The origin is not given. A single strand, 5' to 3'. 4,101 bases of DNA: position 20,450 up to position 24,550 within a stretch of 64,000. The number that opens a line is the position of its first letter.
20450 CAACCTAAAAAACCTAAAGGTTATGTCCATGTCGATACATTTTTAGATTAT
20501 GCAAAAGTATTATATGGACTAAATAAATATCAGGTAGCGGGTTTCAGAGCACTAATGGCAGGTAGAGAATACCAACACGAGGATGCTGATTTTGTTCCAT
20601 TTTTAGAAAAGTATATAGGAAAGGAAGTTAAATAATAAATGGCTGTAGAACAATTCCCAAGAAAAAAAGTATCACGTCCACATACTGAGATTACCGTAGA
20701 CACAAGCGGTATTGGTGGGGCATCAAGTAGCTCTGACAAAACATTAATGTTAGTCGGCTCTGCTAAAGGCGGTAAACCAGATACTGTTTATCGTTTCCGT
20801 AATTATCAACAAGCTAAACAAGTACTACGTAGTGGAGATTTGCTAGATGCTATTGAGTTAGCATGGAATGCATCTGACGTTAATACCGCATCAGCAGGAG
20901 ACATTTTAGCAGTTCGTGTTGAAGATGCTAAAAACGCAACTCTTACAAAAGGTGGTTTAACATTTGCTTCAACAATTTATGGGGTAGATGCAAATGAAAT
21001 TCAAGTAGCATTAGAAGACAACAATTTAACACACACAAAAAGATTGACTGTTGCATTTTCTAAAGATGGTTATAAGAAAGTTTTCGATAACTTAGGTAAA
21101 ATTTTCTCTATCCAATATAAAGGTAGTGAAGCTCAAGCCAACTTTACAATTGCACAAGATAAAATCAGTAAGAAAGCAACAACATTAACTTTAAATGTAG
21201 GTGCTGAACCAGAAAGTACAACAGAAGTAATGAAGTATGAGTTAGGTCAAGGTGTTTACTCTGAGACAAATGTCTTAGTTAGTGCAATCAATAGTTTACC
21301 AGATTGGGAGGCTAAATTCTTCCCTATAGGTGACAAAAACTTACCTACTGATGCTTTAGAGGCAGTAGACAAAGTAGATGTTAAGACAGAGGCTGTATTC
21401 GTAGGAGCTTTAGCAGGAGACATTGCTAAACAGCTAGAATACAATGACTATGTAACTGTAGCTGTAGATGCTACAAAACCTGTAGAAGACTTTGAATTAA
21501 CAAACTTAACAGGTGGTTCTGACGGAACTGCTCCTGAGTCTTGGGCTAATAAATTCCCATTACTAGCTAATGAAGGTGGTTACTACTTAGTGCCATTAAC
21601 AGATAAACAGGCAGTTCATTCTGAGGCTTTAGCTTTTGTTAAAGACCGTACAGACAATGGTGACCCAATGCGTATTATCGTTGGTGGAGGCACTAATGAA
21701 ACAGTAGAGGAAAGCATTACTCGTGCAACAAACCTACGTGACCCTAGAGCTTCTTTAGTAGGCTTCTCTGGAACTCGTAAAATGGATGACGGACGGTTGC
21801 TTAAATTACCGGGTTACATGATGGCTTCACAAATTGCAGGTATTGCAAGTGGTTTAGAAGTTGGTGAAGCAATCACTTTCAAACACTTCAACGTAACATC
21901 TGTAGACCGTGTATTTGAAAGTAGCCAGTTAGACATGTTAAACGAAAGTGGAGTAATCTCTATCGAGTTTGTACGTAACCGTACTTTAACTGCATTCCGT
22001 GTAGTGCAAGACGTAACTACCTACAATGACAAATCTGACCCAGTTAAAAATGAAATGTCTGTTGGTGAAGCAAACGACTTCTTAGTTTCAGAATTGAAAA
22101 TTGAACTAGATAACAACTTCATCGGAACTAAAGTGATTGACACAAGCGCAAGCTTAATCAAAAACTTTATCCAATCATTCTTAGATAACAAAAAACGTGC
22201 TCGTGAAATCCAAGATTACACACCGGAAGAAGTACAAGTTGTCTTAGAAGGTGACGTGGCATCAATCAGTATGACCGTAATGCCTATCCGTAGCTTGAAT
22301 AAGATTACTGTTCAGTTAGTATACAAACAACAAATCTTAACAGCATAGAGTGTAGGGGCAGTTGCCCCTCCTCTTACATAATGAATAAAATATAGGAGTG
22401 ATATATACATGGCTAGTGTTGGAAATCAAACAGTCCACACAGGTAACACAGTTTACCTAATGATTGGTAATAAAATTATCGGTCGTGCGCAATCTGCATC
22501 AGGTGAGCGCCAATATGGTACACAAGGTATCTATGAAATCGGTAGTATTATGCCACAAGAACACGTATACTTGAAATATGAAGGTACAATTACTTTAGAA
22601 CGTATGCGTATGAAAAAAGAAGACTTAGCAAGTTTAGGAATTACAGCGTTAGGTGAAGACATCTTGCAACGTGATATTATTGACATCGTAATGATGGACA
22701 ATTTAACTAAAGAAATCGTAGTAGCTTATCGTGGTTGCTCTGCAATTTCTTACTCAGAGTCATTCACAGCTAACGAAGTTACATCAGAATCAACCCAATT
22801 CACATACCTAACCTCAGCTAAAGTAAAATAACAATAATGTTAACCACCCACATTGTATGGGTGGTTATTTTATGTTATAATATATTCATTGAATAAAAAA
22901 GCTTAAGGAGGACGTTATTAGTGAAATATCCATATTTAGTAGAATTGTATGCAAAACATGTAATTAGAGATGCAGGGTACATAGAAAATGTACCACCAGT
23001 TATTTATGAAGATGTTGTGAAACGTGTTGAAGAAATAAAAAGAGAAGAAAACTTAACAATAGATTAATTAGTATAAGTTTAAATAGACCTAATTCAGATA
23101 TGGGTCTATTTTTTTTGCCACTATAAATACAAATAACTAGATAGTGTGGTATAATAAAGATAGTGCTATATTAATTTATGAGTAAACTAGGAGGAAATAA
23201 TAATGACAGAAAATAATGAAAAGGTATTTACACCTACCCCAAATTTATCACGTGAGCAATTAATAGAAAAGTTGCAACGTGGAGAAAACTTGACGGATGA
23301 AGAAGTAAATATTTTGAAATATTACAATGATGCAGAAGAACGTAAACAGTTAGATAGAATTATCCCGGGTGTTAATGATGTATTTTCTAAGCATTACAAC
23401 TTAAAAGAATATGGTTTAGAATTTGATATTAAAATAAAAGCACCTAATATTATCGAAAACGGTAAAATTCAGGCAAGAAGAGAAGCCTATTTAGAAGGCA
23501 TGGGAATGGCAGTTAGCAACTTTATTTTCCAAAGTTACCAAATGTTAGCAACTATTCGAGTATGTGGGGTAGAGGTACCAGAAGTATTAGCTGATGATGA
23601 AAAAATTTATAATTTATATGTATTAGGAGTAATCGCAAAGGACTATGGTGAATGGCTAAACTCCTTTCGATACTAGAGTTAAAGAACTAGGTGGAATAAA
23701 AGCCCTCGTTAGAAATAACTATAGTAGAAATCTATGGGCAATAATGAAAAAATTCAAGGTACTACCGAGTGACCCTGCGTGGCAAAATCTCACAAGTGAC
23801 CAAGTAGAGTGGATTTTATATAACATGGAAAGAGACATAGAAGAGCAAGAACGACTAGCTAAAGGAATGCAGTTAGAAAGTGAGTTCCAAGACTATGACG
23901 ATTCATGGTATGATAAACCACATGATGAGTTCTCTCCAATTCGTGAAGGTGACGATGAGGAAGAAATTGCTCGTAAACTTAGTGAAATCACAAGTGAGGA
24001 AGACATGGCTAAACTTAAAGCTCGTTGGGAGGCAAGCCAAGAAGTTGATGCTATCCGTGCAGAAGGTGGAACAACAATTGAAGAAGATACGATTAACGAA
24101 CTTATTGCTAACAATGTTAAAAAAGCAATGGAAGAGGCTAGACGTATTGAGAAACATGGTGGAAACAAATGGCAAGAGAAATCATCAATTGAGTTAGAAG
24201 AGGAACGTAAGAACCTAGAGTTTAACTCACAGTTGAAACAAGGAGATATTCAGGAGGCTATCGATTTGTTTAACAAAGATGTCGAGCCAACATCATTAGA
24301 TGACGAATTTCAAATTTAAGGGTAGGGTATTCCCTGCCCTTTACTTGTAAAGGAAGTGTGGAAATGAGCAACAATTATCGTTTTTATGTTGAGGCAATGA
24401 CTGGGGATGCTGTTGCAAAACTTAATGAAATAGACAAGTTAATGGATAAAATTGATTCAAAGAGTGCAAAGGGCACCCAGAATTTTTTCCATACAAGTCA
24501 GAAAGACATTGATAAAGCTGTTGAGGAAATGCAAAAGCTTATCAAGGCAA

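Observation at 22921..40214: Two paralogous 48-aa ORFs missing from the ORF track, each with a strong RBS and its own terminator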

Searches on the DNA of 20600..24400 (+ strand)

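Call 7: search_dna_similar(query=window:20600-24400:+, collection=phages, mode=near, max_rows=25)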
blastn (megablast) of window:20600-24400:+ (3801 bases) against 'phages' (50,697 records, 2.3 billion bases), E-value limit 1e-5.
Records with a match: 69; places in all: 70; records where one place covers at least 80% of the query: 68.
Best place of each record, by identity: >=99% 5; 95-99% 26; 90-95% 6; 80-90% 30; 60-80% 2.
By first word of the organism name: Enterococcus 68; phage 1.
By host as written in the record: Enterococcus faecalis 20; Enterococcus sp. 10; - 9; Enterococcus faecium 5; Enterococcus mundtii 3; Enterococcus faecalis strain AH2 2; Enterococcus faecalis OG1RF 2; Enterococcus faecalis 6 2; and 13 more.
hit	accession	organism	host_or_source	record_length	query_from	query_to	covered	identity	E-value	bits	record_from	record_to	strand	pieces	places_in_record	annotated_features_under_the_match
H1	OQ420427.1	Enterococcus phage 53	Enterococcus sp.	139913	1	3801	100%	99.6%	0e+0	6937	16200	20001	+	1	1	hypothetical protein (x5) | RNA polymerase | tail assembly chaperone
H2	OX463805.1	Enterococcus phage Sw5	-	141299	1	3801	100%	99.6%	0e+0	6931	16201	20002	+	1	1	Phage tail sheath | Phage protein (x4) | hypothetical protein | Phage tail tape measure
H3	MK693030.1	Enterococcus phage vB_EfaM_Ef2.1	Enterococcus faecalis strain AH2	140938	1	3801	100%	99.3%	0e+0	6865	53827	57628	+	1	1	tail sheath protein | hypothetical protein (x4) | host specificity protein | tail length tape-measure protein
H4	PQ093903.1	Enterococcus phage A155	Enterococcus faecalis V583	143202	1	3801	100%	99.0%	0e+0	6804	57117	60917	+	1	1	hypothetical protein (x7)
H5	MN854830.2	Enterococcus phage PBEF129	Enterococcus faecalis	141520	1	3801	100%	98.9%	0e+0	6782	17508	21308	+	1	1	tail sheath protein | RNA polymerase | tail tape measure protein | tail tube protein | hypothetical protein (x2) | and 1 other names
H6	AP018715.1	Enterococcus phage phiM1EF22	-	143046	1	3801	100%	98.8%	0e+0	6776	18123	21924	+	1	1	putative tail sheath protein | putative RNA polymerase | hypothetical protein (x3) | putative structural protein | putative tail lysin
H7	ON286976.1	Enterococcus phage Sw5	Enterococcus faecalis OG1RF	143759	1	3801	100%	98.8%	0e+0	6776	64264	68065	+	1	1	structural protein | tail assembly chaperone | tail tape measure protein | tail tube protein | hypothetical protein (x2) | and 1 other names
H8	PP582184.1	Enterococcus phage vB_Efs25_KEN11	Enterococcus faecalis 6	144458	1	3801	100%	98.8%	0e+0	6776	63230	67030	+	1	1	tail sheath | RNA polymerase beta subunit | tail assembly chaperone | virion structural protein | hypothetical protein (x2) | and 1 other names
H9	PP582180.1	Enterococcus phage vB_Efs8_KEN04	Enterococcus faecalis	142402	1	3801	100%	98.8%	0e+0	6770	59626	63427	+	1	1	tail sheath | RNA polymerase beta subunit | tail assembly chaperone | viral structural protein | hypothetical protein (x2) | and 1 other names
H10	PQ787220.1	phage ENP2309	sewage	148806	1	3801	100%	98.5%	0e+0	6709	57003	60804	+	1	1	tail sheath | RNA polymerase beta subunit | tail assembly chaperone | virion structural protein | hypothetical protein (x2) | and 1 other names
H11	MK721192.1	Enterococcus phage vB_EfaM_Ef2.3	Enterococcus faecalis strain AH2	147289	1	3801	100%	98.5%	0e+0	6706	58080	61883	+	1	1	tail sheath protein | hypothetical protein (x4) | host specificity protein | tail length tape-measure protein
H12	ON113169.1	Enterococcus phage vB_OCPT_Bob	Enterococcus sp.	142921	1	3801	100%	98.7%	0e+0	6718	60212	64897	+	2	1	putative tail sheath protein | hypothetical protein (x4) | virion protein 5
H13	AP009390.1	Enterococcus phage EF24C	Enterococcus faecalis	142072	1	3801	100%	98.7%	0e+0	6718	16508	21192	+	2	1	putative tail sheath protein | hypothetical protein (x4) | putative RNA polymerase | structural protein | putative tail lysin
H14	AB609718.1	Enterococcus phage phiEF24C-P2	Enterococcus faecalis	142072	1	3801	100%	98.7%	0e+0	6718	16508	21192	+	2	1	none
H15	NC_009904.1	Enterococcus phage EF24C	Enterococcus faecalis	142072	1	3801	100%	98.7%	0e+0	6718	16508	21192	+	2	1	tail sheath | hypothetical protein (x3) | RNA polymerase beta subunit | tail assembly chaperone | virion structural protein | and 1 other names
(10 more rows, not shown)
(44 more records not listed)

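Call 9: get_annotated_region(hit=H15, flank=500)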
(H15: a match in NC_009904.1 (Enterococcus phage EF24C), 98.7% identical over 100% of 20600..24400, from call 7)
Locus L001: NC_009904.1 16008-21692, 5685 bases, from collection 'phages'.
description: Enterococcus phage phiEF24C, complete genome.
organism: Enterococcus phage EF24C (NCBI taxid 442493)
taxonomy: Viruses; Duplodnaviria; Heunggongvirae; Uroviricota; Caudoviricetes; Herelleviridae; Brockvirinae; Kochikohdavirus; Kochikohdavirus EF24C
host: Enterococcus faecalis; source: -; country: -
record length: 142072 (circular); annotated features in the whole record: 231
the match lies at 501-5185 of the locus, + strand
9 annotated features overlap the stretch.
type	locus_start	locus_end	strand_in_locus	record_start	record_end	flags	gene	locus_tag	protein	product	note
CDS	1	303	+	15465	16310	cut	-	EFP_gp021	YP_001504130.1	hypothetical protein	ORF021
CDS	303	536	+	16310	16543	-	-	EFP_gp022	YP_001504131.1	hypothetical protein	ORF022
CDS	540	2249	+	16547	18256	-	-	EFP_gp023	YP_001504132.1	tail sheath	ORF023; structural protein; putative tail sheath protein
CDS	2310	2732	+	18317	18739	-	-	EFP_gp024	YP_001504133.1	virion structural protein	ORF024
CDS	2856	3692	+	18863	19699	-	-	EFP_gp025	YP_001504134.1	hypothetical protein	ORF025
CDS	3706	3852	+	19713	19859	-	-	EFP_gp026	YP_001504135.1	hypothetical protein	ORF026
CDS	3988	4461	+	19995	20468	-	-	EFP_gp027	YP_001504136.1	tail assembly chaperone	ORF027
CDS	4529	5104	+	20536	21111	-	-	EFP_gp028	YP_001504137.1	RNA polymerase beta subunit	ORF028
CDS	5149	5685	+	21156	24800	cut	-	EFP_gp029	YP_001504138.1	tail associated lysin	ORF029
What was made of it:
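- On CD1375-like superfamily (context): Not met for copy A, which lies between the tube and chaperone genes (call 9).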

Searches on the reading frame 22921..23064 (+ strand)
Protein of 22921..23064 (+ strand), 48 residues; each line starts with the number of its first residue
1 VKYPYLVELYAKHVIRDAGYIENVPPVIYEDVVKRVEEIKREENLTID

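Call 12: search_protein_families(library=phrogs, proteins=[window:22921-23064:+], max_evalue=1)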
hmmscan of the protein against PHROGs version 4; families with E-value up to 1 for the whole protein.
seq(48 aa): 2 families
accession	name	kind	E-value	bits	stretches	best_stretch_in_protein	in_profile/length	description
phrog_1382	-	unknown function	1.2e-13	51.4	1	1-45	1-45/48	-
phrog_7546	-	unknown function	0.074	14.3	1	6-39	69-102/107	-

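Call 13: search_protein_families(library=pfam, proteins=[window:22921-23064:+], max_evalue=10)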
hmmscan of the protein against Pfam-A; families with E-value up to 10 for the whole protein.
seq(48 aa): 0 families
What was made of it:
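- On CD1375-like (Pfam PF23792): No hit for the window proteins (call 13).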

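Call 14: search_protein_families(library=ncbifam, proteins=[window:22921-23064:+], max_evalue=10)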
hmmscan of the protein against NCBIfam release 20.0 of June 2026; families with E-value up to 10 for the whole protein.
seq(48 aa): 0 families

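Call 17: search_dna_similar(query=window:22921-23064:+, collection=phages, mode=protein, max_evalue=10, max_rows=60, rows=spread)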
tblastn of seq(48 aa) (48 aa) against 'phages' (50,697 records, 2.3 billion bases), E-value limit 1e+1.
Records with a match: 38; places in all: 38; records where one place covers at least 80% of the query: 37.
Best place of each record, by identity: 95-99% 30; 90-95% 7; 80-90% 1.
By first word of the organism name: Enterococcus 37; phage 1.
By host as written in the record: Enterococcus faecalis 13; - 7; Enterococcus sp. 5; Enterococcus faecalis strain AH2 2; Enterococcus faecalis 6 2; Enterococcus faecium 1; Enterococcus faecalis V583 1; Enterococcus faecalis 1/1112 1; and 6 more.
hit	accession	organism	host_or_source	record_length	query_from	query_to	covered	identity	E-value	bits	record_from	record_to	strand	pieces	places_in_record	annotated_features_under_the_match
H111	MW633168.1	Enterococcus phage MDA2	Enterococcus faecium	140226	1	48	100%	97.9%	1e-12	65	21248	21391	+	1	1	hypothetical protein | endonuclease protein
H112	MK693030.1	Enterococcus phage vB_EfaM_Ef2.1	Enterococcus faecalis strain AH2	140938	1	48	100%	97.9%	1e-12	65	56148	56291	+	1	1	hypothetical protein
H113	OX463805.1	Enterococcus phage Sw5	-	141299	1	48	100%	97.9%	1e-12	65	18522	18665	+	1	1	hypothetical protein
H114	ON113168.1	Enterococcus phage vB_OCPT_Car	Enterococcus sp.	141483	1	48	100%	97.9%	1e-12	65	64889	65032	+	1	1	hypothetical protein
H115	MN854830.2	Enterococcus phage PBEF129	Enterococcus faecalis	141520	1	48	100%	97.9%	1e-12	65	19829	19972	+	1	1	none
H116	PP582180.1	Enterococcus phage vB_Efs8_KEN04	Enterococcus faecalis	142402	1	48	100%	97.9%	1e-12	65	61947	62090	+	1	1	hypothetical protein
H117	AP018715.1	Enterococcus phage phiM1EF22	-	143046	1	48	100%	97.9%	1e-12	65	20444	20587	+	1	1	hypothetical protein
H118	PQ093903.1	Enterococcus phage A155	Enterococcus faecalis V583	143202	1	48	100%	97.9%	1e-12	65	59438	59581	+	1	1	hypothetical protein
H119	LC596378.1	Enterococcus phage phi EF14H1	Enterococcus faecalis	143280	1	48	100%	97.9%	1e-12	65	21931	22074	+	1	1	hypothetical protein (x2)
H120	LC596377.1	Enterococcus phage phi EF7H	Enterococcus faecalis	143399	1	48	100%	97.9%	1e-12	65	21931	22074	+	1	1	hypothetical protein (x2)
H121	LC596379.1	Enterococcus phage phi EF19G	Enterococcus faecalis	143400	1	48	100%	97.9%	1e-12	65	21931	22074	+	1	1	hypothetical protein (x2)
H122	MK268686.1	Enterococcus phage vB_EfaH_EF1TV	Enterococcus faecalis 1/1112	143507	1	48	100%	97.9%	1e-12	65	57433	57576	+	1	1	hypothetical protein (x2)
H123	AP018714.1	Enterococcus phage phiEF17H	-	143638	1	48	100%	97.9%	1e-12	65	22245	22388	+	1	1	hypothetical protein (x2)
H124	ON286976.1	Enterococcus phage Sw5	Enterococcus faecalis OG1RF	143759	1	48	100%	97.9%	1e-12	65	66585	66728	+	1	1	hypothetical protein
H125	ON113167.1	Enterococcus phage vB_OCPT_Carl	Enterococcus sp.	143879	1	48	100%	97.9%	1e-12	65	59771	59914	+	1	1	hypothetical protein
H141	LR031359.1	Enterococcus phage 156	-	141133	1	48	100%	93.8%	7e-11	59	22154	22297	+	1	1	Phage protein (x2)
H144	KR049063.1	Enterococcus phage EFLK1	Enterococcus faecalis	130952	1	48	100%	91.7%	2e-11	61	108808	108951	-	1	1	hypothetical protein (x2)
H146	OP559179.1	Enterococcus phage vB_Efa29212_3e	Enterococcus sp.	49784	1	48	100%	91.7%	5e-11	60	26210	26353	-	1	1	none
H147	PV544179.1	Enterococcus phage Riverwalk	Enterococcus faecalis ATCC 29212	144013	1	48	100%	91.7%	2e-10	58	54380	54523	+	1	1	hypothetical protein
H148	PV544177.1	Enterococcus phage Revolver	Enterococcus faecalis ATCC 33186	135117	1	28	58%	82.1%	2e-7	50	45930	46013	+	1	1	hypothetical protein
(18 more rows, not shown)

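Call 96: get_annotated_region(hit=H144, flank=200)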
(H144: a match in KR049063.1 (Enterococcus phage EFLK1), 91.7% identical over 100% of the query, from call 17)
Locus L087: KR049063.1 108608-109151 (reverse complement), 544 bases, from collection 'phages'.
description: Enterococcus phage EFLK1, complete genome.
organism: Enterococcus phage EFLK1 (NCBI taxid 1640885)
taxonomy: Viruses; Duplodnaviria; Heunggongvirae; Uroviricota; Caudoviricetes; Herelleviridae; Brockvirinae; Kochikohdavirus; Kochikohdavirus EFLK1
host: Enterococcus faecalis; source: sewage effluents; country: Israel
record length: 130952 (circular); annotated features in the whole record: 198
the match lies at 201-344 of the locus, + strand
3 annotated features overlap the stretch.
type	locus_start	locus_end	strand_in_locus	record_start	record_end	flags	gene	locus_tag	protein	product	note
CDS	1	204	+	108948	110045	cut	-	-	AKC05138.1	hypothetical protein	-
CDS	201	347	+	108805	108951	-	-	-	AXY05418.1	hypothetical protein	-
CDS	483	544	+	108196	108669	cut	-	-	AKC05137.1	hypothetical protein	-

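Call 97: get_annotated_region(hit=H147, flank=200)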
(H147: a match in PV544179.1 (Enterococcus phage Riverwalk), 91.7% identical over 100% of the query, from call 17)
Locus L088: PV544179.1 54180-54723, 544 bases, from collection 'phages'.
description: Enterococcus phage Riverwalk, complete genome.
organism: Enterococcus phage Riverwalk (NCBI taxid 3421149)
taxonomy: Viruses; Duplodnaviria; Heunggongvirae; Uroviricota; Caudoviricetes; Herelleviridae; Brockvirinae; Kochikohdavirus
host: Enterococcus faecalis ATCC 29212; source: raw sewage; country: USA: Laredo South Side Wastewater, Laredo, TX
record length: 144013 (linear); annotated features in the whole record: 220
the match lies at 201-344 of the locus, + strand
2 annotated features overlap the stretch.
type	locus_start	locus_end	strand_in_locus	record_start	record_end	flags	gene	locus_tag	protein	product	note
CDS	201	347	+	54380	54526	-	-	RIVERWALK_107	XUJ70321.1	hypothetical protein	107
CDS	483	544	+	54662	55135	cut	-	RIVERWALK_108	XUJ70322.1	tail assembly chaperone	108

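Call 98: get_annotated_region(hit=H141, flank=200)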
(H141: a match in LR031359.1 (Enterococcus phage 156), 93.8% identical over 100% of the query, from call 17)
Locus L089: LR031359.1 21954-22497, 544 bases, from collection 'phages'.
description: Enterococcus phage 156, complete genome.
organism: Enterococcus phage 156 (NCBI taxid 2315797)
taxonomy: Viruses; Duplodnaviria; Heunggongvirae; Uroviricota; Caudoviricetes; Herelleviridae; Brockvirinae; Kochikohdavirus
host: -; source: -; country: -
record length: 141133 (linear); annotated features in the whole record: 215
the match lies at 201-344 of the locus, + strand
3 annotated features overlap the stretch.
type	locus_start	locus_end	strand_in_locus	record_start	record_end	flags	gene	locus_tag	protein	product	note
CDS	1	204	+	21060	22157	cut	-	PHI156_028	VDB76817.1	Phage protein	-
CDS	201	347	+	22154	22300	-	-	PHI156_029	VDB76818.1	Phage protein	-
CDS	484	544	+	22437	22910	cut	-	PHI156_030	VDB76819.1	Phage protein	-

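Call 99: get_annotated_region(hit=H148, flank=400)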
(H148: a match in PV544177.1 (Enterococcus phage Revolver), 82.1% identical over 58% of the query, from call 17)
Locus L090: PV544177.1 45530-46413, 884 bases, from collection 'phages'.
description: Enterococcus phage Revolver, complete genome.
organism: Enterococcus phage Revolver (NCBI taxid 3421150)
taxonomy: Viruses
host: Enterococcus faecalis ATCC 33186; source: raw sewage; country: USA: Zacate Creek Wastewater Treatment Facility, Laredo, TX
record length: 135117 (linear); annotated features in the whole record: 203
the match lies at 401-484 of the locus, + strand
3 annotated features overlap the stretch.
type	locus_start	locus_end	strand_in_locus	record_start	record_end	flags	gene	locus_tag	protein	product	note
CDS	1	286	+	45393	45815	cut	-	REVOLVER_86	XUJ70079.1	virion structural protein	86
CDS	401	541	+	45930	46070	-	-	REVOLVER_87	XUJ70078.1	hypothetical protein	87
CDS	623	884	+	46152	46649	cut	-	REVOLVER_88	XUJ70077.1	tail assembly chaperone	88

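Call 100: get_annotated_region(hit=H146, flank=200)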
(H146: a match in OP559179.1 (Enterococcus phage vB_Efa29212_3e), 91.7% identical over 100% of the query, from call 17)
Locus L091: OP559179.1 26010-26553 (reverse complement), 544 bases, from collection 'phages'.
description: Enterococcus phage vB_Efa29212_3e, partial genome.
organism: Enterococcus phage vB_Efa29212_3e (NCBI taxid 2982224)
taxonomy: Viruses; Duplodnaviria; Heunggongvirae; Uroviricota; Caudoviricetes; Herelleviridae; Brockvirinae; Kochikohdavirus
host: Enterococcus sp.; source: -; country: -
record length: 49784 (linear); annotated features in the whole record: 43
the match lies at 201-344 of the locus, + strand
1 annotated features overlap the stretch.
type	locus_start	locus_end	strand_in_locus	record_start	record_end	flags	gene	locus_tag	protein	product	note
CDS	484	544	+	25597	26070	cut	-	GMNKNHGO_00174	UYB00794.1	hypothetical protein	-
